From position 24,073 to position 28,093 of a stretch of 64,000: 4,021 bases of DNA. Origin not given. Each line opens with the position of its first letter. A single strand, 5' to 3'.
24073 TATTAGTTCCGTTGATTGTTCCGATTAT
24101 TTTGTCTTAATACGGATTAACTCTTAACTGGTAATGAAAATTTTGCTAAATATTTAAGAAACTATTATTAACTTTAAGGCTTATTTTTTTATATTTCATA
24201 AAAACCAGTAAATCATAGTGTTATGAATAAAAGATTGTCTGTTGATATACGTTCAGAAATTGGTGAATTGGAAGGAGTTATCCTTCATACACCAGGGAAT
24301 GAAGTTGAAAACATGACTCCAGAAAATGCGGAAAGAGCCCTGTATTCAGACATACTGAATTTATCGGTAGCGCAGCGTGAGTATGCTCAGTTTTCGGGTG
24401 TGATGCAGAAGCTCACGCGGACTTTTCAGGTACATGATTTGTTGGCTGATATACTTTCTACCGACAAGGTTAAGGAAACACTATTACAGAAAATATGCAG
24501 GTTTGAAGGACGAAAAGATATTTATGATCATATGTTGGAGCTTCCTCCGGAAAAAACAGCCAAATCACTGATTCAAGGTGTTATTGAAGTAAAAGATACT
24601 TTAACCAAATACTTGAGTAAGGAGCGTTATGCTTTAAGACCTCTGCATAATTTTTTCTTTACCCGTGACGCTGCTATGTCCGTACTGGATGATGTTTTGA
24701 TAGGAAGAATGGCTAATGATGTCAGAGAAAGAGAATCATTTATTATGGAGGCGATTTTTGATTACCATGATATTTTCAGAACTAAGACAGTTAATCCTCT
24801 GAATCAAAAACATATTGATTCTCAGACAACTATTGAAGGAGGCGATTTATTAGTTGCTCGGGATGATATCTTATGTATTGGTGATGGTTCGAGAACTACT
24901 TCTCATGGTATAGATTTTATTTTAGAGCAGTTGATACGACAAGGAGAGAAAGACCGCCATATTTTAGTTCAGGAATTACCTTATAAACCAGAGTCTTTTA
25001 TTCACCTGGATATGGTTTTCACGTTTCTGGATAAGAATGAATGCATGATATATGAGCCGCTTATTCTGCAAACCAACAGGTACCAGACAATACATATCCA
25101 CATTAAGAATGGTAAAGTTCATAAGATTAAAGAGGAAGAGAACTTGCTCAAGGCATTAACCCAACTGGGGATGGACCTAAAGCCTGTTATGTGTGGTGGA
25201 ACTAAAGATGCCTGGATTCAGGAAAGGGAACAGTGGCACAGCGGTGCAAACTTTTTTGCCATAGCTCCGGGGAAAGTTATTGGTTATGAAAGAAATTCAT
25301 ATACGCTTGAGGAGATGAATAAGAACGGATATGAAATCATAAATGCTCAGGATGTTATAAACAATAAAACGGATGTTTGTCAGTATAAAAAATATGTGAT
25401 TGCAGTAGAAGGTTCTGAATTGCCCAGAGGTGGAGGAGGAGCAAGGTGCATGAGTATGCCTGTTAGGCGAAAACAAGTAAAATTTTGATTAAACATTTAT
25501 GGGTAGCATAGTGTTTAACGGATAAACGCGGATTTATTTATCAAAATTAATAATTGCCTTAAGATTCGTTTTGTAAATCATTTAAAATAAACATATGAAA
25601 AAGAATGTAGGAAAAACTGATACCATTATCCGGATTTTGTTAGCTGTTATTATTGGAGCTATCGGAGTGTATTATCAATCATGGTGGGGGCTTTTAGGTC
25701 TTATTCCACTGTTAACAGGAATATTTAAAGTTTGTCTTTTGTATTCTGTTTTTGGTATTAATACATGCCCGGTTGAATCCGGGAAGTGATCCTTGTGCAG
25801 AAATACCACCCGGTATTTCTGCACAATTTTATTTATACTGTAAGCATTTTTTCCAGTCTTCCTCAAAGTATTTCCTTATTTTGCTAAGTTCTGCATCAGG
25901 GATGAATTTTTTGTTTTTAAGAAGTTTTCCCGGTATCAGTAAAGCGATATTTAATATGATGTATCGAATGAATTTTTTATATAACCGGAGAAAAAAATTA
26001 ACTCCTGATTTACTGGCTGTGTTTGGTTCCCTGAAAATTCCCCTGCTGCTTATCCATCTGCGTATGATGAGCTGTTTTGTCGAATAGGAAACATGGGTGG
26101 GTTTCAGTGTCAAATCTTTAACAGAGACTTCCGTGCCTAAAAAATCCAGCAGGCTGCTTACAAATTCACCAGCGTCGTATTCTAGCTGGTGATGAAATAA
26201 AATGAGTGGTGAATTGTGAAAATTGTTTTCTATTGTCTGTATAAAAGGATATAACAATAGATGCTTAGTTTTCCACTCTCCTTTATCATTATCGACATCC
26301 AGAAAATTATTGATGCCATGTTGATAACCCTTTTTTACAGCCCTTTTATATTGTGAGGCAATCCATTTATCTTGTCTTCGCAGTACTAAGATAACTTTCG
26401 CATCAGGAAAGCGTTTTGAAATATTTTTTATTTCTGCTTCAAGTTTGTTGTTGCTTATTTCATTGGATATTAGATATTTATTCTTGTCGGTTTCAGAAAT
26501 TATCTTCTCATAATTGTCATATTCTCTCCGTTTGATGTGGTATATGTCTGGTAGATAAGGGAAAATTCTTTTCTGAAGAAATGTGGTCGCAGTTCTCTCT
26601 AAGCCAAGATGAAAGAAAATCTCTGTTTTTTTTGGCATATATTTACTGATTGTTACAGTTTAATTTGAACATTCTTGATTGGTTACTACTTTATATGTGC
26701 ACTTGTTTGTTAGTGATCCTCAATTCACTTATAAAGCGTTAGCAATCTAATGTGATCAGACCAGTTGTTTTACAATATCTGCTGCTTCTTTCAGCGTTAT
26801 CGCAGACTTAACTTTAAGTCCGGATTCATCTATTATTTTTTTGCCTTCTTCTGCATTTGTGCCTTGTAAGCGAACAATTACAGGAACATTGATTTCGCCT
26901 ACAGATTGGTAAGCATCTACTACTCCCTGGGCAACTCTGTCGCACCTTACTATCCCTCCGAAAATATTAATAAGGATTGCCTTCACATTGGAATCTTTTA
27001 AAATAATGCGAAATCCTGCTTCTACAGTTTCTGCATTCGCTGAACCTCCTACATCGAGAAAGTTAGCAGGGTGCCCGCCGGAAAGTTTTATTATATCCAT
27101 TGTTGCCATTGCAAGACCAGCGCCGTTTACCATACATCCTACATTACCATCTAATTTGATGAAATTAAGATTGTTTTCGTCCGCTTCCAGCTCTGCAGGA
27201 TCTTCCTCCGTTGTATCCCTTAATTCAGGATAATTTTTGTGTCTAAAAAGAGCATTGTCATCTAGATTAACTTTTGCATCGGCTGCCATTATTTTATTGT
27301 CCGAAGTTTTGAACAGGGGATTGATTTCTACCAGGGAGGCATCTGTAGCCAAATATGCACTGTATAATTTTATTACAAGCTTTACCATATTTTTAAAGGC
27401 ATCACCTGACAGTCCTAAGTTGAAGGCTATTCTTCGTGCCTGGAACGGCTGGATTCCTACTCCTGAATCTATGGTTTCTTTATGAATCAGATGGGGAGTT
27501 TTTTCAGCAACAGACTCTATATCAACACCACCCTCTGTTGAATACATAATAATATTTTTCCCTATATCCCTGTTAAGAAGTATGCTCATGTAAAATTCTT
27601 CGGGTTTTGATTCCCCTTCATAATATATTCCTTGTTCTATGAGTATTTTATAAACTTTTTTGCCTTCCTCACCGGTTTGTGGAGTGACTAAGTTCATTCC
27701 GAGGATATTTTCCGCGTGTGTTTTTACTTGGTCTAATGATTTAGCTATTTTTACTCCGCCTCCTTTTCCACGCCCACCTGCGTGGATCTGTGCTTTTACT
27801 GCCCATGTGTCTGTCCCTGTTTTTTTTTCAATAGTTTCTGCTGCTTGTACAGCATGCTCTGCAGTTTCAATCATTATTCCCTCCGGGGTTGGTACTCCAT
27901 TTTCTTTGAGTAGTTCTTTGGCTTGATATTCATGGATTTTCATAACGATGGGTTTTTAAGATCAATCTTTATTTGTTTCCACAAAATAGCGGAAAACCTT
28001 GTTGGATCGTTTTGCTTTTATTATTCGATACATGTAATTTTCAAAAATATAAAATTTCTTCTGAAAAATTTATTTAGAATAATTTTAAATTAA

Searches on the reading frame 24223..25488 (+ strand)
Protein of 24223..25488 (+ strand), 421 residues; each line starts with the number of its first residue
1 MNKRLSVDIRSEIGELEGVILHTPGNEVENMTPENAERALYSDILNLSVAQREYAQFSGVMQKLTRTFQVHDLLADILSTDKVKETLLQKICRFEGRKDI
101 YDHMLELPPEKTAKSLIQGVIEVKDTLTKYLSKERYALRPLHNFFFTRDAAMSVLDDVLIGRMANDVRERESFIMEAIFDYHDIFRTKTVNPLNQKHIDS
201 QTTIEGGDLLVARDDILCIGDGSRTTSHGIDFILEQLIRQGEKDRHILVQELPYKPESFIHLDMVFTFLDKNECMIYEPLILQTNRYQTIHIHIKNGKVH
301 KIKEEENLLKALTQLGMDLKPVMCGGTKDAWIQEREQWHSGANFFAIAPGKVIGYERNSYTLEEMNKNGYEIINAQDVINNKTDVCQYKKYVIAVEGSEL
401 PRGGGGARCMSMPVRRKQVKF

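Call 85: search_protein_families(library=pfam, proteins=[window:24223-25488:+], max_evalue=0.0001)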
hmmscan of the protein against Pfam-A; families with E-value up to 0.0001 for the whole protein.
window:24223-25488:+ (421 aa): 2 families
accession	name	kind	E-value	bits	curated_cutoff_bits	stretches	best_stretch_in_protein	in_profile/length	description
PF02274.22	ADI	-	9.3e-61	206.4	22.8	1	40-416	4-377/377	Arginine deiminase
PF19420.4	DDAH_eukar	-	2.6e-06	27.4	23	0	146-291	62-207/291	N,N dimethylarginine dimethylhydrolase, eukaryotic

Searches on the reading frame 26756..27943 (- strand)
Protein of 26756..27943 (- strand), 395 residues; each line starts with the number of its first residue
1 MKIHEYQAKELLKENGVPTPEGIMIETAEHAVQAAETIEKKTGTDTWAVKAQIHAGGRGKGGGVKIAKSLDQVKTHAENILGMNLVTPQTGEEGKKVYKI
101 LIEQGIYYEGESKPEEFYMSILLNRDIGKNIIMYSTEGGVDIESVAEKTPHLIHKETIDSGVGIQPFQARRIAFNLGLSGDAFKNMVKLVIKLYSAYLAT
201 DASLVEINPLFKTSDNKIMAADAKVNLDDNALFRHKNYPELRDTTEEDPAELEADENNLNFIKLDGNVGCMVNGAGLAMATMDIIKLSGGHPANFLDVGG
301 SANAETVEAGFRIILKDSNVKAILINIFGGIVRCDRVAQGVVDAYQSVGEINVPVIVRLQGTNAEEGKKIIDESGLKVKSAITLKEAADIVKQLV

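Call 21: search_protein_families(library=pfam, proteins=[window:26756-27943:-], max_evalue=0.0001)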
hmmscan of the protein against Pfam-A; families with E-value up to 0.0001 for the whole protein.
window:26756-27943:- (395 aa): 4 families
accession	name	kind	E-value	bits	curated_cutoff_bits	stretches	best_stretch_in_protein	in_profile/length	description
PF08442.15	ATP-grasp_2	-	2.4e-68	230.2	29.5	1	2-211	1-201/202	ATP-grasp domain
PF00549.24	Ligase_CoA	-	3e-32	111.9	24.5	1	271-389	1-125/128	CoA-ligase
PF24948.1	Citrate_synth_N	-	2.8e-19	69.8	83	1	2-236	4-229/232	ATP-citrate synthase ATP-grasp domain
PF13549.11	ATP-grasp_5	-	4.9e-06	26.5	27.6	1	4-227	11-221/221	ATP-grasp domain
